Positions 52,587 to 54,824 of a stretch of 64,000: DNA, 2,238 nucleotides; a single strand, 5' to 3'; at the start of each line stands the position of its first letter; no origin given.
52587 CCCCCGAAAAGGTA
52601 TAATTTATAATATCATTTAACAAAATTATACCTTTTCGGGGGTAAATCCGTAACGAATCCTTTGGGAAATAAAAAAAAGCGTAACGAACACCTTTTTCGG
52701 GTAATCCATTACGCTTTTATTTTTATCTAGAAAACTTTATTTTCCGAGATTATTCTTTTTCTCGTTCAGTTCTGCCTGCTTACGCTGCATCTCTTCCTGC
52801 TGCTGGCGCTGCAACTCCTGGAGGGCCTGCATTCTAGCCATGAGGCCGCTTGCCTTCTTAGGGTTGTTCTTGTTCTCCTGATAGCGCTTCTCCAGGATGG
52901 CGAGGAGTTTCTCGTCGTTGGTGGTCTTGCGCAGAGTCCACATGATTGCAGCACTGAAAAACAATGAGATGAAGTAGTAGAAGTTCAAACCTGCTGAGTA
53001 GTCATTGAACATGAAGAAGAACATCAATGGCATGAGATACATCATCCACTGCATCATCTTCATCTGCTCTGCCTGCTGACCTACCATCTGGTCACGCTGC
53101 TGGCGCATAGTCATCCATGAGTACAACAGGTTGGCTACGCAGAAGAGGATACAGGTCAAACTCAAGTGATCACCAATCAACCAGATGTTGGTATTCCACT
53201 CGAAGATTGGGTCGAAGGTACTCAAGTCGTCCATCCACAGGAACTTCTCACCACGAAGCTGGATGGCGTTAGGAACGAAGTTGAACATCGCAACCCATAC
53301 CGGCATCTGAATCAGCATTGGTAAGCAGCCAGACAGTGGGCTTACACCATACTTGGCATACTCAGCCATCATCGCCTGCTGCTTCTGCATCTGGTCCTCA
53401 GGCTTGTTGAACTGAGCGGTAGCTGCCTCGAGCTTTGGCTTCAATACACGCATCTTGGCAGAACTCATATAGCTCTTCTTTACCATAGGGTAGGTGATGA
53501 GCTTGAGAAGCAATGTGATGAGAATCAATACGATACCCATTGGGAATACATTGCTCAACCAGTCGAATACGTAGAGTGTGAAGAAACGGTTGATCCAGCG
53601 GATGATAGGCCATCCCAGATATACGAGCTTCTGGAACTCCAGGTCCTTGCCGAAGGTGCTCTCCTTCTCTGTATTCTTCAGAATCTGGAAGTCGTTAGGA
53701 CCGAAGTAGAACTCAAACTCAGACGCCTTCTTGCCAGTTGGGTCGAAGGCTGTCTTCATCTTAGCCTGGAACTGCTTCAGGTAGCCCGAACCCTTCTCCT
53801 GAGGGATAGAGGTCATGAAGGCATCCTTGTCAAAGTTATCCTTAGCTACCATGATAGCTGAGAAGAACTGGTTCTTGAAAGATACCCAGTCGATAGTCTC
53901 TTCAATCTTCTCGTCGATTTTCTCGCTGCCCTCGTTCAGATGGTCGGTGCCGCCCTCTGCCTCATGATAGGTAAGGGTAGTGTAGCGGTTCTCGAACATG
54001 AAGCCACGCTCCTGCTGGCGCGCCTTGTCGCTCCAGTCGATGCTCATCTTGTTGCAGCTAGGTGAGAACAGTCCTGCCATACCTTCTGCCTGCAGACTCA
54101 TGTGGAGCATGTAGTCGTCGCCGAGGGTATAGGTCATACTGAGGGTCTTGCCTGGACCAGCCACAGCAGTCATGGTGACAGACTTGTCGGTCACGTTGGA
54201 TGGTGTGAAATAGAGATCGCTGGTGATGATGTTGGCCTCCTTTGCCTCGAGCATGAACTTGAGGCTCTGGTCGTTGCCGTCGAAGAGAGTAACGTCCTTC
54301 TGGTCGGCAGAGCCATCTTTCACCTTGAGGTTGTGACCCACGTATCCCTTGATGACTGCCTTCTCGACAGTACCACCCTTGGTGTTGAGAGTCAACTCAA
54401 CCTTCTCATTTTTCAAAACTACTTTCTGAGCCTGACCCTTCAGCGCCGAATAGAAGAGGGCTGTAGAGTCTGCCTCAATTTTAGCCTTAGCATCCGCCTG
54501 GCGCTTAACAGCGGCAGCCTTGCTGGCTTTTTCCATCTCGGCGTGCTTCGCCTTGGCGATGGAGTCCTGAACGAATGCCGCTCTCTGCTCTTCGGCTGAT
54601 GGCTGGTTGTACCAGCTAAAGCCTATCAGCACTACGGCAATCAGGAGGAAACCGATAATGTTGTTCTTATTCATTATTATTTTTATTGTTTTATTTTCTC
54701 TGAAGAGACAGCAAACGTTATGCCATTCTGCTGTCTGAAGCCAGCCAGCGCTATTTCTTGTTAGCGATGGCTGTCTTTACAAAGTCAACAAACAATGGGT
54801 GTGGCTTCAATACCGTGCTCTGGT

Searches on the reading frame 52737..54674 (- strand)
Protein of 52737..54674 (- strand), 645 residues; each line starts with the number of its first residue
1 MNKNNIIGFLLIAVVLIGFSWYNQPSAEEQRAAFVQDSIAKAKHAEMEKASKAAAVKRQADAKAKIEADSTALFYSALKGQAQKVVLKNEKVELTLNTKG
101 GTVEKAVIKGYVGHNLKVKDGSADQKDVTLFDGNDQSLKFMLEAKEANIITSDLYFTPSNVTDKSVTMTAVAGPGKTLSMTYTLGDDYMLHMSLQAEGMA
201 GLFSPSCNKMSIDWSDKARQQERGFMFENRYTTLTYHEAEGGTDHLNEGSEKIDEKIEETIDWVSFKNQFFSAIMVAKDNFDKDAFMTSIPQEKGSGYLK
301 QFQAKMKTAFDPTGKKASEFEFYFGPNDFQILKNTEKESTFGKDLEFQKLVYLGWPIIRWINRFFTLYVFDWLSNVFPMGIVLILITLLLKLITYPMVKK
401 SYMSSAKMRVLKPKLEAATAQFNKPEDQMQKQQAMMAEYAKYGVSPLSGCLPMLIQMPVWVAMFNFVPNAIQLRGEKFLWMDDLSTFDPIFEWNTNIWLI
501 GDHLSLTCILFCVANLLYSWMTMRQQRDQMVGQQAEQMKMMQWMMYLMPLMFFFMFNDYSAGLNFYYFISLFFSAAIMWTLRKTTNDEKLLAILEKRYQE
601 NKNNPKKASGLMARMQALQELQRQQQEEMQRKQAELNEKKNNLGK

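Call 6: search_protein_families(library=pfam, proteins=[window:52737-54674:-])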
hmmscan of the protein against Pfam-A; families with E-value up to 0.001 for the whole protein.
window:52737-54674:- (645 aa): 2 families
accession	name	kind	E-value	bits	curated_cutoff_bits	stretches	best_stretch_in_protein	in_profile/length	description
PF02096.25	60KD_IMP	-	1.5e-42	145.8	35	1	379-582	1-162/163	60Kd inner membrane protein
PF14849.12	YidC_periplas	-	6.1e-24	85.8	24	1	85-365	2-280/283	YidC periplasmic domain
